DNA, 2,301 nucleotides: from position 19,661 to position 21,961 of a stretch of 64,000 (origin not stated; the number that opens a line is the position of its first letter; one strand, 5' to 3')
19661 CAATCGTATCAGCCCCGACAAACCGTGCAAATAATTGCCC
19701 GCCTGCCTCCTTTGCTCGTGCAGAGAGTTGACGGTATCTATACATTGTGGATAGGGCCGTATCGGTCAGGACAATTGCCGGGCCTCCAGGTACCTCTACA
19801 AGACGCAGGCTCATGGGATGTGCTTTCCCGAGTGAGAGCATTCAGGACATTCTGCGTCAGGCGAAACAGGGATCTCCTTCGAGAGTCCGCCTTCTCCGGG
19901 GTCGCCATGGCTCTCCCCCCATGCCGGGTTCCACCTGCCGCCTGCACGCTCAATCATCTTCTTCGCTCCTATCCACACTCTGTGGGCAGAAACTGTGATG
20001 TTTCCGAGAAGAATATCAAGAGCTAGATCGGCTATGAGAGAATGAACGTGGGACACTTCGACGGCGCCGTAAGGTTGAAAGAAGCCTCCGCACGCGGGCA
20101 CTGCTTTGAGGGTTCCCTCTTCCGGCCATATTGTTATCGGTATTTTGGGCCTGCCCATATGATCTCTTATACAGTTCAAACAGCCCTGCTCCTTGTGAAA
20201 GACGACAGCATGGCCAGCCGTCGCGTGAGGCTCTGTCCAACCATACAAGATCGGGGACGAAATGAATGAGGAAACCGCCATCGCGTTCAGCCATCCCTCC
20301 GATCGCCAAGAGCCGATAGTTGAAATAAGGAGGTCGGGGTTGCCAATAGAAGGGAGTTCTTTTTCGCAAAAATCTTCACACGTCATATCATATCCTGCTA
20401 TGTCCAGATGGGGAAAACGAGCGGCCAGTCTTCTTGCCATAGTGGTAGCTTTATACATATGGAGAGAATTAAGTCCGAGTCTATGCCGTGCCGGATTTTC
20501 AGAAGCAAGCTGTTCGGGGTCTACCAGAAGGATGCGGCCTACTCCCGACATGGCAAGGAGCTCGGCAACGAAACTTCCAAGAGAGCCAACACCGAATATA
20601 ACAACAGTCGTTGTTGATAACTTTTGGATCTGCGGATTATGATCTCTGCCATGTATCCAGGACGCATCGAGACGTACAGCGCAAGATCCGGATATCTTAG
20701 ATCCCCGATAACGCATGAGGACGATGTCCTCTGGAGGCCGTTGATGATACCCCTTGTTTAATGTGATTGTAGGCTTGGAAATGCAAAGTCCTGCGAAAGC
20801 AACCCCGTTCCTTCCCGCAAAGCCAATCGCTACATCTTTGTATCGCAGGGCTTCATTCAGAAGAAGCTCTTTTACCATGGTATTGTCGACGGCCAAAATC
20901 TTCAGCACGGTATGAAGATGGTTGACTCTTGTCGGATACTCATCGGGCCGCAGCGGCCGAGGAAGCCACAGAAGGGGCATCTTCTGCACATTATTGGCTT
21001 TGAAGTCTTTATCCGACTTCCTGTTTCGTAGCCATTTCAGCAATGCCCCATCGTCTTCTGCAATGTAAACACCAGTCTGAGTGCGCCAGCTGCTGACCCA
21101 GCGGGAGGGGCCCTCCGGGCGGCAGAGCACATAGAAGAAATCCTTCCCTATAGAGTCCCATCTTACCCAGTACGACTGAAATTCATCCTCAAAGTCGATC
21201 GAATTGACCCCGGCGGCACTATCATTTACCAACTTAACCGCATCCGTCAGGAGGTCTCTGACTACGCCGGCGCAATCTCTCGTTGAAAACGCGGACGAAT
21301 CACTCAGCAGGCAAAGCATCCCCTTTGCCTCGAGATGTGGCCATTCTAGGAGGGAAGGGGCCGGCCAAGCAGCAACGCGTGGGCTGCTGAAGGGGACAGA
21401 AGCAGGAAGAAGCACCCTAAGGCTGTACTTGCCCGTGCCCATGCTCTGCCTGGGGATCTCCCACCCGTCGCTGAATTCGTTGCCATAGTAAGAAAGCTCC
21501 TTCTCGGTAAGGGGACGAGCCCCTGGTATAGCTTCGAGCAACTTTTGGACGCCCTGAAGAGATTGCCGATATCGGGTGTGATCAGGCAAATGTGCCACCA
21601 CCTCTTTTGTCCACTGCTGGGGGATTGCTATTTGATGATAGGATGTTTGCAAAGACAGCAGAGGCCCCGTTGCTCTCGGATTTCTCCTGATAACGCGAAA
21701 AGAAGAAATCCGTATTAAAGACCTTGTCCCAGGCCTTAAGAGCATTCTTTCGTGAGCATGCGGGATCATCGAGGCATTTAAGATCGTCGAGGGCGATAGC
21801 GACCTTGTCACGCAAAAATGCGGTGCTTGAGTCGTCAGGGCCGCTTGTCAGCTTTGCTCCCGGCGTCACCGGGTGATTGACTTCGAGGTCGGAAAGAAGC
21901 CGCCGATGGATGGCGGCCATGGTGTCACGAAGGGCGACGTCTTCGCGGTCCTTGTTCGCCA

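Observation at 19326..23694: Complete four-gene type II CBASS operon (capV, CD-NTase, cap2, cap3)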

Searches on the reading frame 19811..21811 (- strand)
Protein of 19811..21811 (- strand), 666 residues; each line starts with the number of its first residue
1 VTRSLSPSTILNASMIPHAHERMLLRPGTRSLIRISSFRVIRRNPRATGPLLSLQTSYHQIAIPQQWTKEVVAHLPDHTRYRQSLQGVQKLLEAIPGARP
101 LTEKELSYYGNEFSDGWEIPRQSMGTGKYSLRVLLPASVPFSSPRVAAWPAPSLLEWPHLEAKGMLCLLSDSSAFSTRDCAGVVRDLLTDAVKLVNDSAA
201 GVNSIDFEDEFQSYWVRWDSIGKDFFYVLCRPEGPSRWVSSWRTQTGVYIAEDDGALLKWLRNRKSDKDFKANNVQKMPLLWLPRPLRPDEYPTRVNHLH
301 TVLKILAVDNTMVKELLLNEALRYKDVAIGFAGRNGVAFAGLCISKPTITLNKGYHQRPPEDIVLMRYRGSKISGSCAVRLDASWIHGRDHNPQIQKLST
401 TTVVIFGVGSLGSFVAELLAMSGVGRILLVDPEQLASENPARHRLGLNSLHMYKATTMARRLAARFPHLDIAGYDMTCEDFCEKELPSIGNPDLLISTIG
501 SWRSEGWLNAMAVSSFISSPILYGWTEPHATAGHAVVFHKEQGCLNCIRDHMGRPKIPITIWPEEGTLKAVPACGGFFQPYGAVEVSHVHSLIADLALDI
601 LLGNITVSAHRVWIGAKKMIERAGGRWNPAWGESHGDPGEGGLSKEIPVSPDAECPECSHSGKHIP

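Call 3: search_protein_families(library=padloc, proteins=[window:19811-21811:-], max_evalue=0.001)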
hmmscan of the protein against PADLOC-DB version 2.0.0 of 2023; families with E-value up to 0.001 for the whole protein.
window:19811-21811:- (666 aa): 32 families (the best 25 are shown)
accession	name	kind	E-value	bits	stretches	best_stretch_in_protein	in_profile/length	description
PDLC00836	E1-E2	-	3.7e-163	542.3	1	80-659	10-601/602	E1-E2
PDLC00856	E1-E2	-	7.3e-68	227.4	1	114-623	41-540/573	E1-E2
PDLC00837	E1-E2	-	5.3e-63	211.7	1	112-629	32-564/593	E1-E2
PDLC00840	E1-E2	-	2.5e-62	209.4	1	187-634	7-448/458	E1-E2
PDLC00832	E1-E2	-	1.5e-58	196.4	1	118-627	43-563/588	E1-E2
PDLC00850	E1-E2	-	4.9e-50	168.5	1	124-633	36-547/566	E1-E2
PDLC00853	E1-E2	-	9.2e-45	151.6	1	144-604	57-512/546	E1-E2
PDLC00851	E1-E2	-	1.2e-36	124.6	1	381-616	221-454/491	E1-E2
PDLC00831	E1-E2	-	5.4e-36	122.6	2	372-605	291-526/578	E1-E2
PDLC00849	E1-E2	-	1.9e-33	114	1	157-623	87-561/582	E1-E2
PDLC00843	E1-E2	-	2.4e-32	110.2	1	396-618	314-540/575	E1-E2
PDLC00846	E1-E2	-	3.1e-31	106.6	2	398-626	315-547/587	E1-E2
PDLC00838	E1-E2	-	3.1e-31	106.2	1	397-621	318-546/736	E1-E2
PDLC00834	E1-E2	-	7e-30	102.1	1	400-633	302-536/564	E1-E2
PDLC00825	E1-E2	-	1.3e-28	98.3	1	397-622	304-539/568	E1-E2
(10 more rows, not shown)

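Call 4: search_protein_families(library=pfam, proteins=[window:19811-21811:-], max_evalue=0.01)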
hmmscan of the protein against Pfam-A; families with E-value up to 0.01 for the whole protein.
window:19811-21811:- (666 aa): 3 families
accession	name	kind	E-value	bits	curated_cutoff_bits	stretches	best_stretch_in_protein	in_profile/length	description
PF00899.27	ThiF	-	1.9e-23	83.3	28.1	1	394-554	14-169/238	ThiF family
PF14461.11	Prok-E2_B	-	2.9e-15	56.9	25.4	1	115-217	28-128/135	Prokaryotic E2 family B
PF02826.25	2-Hacid_dh_C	-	0.0012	18.7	25.1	1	385-444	23-79/178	D-isomer specific 2-hydroxyacid dehydrogenase, NAD binding domain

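Call 8: search_solved_structures(query=window:19811-21601:-, max_evalue=0.01, show_alignments=2)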
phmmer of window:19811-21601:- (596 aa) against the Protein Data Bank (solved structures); distinct sequences matched with E-value up to 0.01: 27.
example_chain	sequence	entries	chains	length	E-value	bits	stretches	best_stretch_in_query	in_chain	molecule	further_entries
6om4_A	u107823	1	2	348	1.4e-07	33.5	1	322-477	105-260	MccB protein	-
3h5n_A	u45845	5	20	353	1.5e-07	33.4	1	322-477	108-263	MccB protein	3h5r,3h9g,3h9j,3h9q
3h5a_A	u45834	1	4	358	1.5e-07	33.4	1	322-477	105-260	MccB protein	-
4d7a_A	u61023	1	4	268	4.9e-05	25.1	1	325-405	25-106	TRNA THREONYLCARBAMOYLADENOSINE DEHYDRATASE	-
4yed_A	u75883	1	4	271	4.9e-05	25.1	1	325-405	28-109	tRNA threonylcarbamoyladenosine dehydratase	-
4d79_A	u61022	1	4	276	5.2e-05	25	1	325-405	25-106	TRNA THREONYLCARBAMOYLADENOSINE DEHYDRATASE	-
4rdh_A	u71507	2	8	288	5.3e-05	25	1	325-405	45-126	tRNA threonylcarbamoyladenosine dehydratase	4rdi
7tsq_A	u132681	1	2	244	5.4e-05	24.9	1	329-446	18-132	Cap2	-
7tsx_A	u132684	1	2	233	6.2e-05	24.8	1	330-446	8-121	Cap2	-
3guc_A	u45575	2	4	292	0.00012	23.8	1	325-478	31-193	Ubiquitin-like modifier-activating enzyme 5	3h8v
5iaa_A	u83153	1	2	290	0.00012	23.8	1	325-478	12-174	Ubiquitin-like modifier-activating enzyme 5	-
6h78_A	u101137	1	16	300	0.00013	23.7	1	325-478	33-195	Ubiquitin-like modifier-activating enzyme 5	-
6h77_A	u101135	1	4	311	0.00014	23.6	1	325-478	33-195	Ubiquitin-like modifier-activating enzyme 5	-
5l95_A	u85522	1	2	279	0.00018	23.2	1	326-478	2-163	Ubiquitin-like modifier-activating enzyme 5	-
7to3_A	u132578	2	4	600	0.00026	22.7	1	328-443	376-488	Cap2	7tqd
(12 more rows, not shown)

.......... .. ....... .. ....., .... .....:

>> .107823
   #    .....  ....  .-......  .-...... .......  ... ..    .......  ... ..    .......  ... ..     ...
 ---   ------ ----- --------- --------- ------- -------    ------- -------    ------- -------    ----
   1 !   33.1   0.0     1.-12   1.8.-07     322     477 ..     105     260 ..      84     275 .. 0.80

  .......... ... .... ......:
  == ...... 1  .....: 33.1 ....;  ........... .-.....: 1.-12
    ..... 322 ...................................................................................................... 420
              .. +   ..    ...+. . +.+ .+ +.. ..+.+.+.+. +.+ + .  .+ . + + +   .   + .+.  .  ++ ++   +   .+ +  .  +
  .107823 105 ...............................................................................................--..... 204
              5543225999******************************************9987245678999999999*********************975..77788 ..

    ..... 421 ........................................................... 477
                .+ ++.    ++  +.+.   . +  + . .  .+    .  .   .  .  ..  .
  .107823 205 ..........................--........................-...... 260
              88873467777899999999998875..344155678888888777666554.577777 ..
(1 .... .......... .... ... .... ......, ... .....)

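Call 14: search_protein_families(library=ncbifam, proteins=[window:19811-21601:-], max_evalue=0.01)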
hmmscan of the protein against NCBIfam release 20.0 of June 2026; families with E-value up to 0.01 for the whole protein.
window:19811-21601:- (596 aa): 15 families
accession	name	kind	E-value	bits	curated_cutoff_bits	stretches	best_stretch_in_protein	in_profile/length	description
NF058523.1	6A-MBL_cap2_3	equivalog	6.6e-14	51.4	320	1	329-402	297-369/665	anti-phage 6A-MBL system cap2_3 protein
TIGR02356.1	adenyl_thiF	equivalog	3.1e-11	43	275.25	1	325-480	16-167/203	thiazole biosynthesis adenylyltransferase ThiF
NF006395.0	PRK08644.1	equivalog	3.8e-11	43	159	1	321-407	21-107/215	sulfur carrier protein ThiS adenylyltransferase ThiF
TIGR02354.1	thiF_fam2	equivalog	1.9e-09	37.7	152.2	1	323-409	13-100/200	thiamine biosynthesis protein ThiF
NF004281.0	PRK05690.1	subfamily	3.2e-08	33.1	266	1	326-444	28-145/250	molybdopterin-synthase adenylyltransferase MoeB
TIGR02355.1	moeB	equivalog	2e-06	27.3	376.55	1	326-410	20-105/240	molybdopterin-synthase adenylyltransferase MoeB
NF011696.0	PRK15116.1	equivalog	4.2e-06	26.6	304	1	324-402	24-103/268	tRNA cyclic N6-threonylcarbamoyladenosine(37) synthase TcdA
NF006444.0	PRK08762.1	equivalog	4.5e-06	25.5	449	1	326-472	143-284/387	molybdopterin-synthase adenylyltransferase MoeB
TIGR01381.1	E1_like_apg7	equivalog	5.1e-06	25.2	571.35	1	308-407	314-418/663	E1-like protein-activating enzyme Gsa7p/Apg7p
NF006204.0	PRK08328.1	equivalog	7.4e-06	25.7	339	1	326-367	23-64/231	hypothetical protein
NF005901.0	PRK07877.1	equivalog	0.00018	19.9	476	1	326-402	103-179/722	Rv1355c family protein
NF005646.0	PRK07411.1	equivalog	0.00023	20.4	633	1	326-513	34-216/390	molybdopterin-synthase adenylyltransferase MoeB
NF009123.0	PRK12475.1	subfamily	0.00035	19.9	510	1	326-482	20-174/338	MoeB/ThiF family adenylyltransferase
NF047750.1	SAMPActivE1UbaA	equivalog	0.00052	19.4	450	1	326-435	28-136/270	SAMP-activating enzyme E1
NF004111.0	PRK05600.1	equivalog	0.0018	17.5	437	1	324-373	35-84/371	ThiF family adenylyltransferase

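Call 35: search_solved_structures(query=A2, max_evalue=0.001, show_alignments=2)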
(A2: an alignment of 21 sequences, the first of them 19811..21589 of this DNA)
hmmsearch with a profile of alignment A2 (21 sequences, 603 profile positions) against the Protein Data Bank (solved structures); distinct sequences matched with E-value up to 0.001: 76 (the best 60 are shown).
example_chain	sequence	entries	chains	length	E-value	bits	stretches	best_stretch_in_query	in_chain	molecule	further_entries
7tsq_A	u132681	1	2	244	6.4e-20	74.4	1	332-452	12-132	Cap2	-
7tsx_A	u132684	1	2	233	1.1e-19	73.6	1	334-452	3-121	Cap2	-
7to3_A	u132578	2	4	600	2.1e-19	72.7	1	330-452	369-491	Cap2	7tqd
6om4_A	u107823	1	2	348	1.8e-16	63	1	333-487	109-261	MccB protein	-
3h5n_A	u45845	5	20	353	1.8e-16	63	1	333-487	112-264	MccB protein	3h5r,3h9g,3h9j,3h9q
3h5a_A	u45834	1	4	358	1.8e-16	63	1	333-487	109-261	MccB protein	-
1jw9_B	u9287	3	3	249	1.4e-15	60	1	333-449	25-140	MOLYBDOPTERIN BIOSYNTHESIS MOEB PROTEIN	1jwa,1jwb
5iaa_A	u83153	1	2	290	1.9e-13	53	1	335-516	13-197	Ubiquitin-like modifier-activating enzyme 5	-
3guc_A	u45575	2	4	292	2e-13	52.9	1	335-516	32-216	Ubiquitin-like modifier-activating enzyme 5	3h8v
6h78_A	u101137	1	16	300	2.1e-13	52.9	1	335-516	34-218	Ubiquitin-like modifier-activating enzyme 5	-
6h77_A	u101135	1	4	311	2.3e-13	52.7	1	335-516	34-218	Ubiquitin-like modifier-activating enzyme 5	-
5l95_A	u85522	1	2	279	2.8e-13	52.4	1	336-516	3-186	Ubiquitin-like modifier-activating enzyme 5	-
1zud_1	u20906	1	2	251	1.7e-11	46.6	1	334-450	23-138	Adenylyltransferase thiF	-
1zfn_A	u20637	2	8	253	1.7e-11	46.6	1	334-450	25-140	Adenylyltransferase thiF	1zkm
4d7a_A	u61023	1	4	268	1.7e-11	46.5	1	334-414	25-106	TRNA THREONYLCARBAMOYLADENOSINE DEHYDRATASE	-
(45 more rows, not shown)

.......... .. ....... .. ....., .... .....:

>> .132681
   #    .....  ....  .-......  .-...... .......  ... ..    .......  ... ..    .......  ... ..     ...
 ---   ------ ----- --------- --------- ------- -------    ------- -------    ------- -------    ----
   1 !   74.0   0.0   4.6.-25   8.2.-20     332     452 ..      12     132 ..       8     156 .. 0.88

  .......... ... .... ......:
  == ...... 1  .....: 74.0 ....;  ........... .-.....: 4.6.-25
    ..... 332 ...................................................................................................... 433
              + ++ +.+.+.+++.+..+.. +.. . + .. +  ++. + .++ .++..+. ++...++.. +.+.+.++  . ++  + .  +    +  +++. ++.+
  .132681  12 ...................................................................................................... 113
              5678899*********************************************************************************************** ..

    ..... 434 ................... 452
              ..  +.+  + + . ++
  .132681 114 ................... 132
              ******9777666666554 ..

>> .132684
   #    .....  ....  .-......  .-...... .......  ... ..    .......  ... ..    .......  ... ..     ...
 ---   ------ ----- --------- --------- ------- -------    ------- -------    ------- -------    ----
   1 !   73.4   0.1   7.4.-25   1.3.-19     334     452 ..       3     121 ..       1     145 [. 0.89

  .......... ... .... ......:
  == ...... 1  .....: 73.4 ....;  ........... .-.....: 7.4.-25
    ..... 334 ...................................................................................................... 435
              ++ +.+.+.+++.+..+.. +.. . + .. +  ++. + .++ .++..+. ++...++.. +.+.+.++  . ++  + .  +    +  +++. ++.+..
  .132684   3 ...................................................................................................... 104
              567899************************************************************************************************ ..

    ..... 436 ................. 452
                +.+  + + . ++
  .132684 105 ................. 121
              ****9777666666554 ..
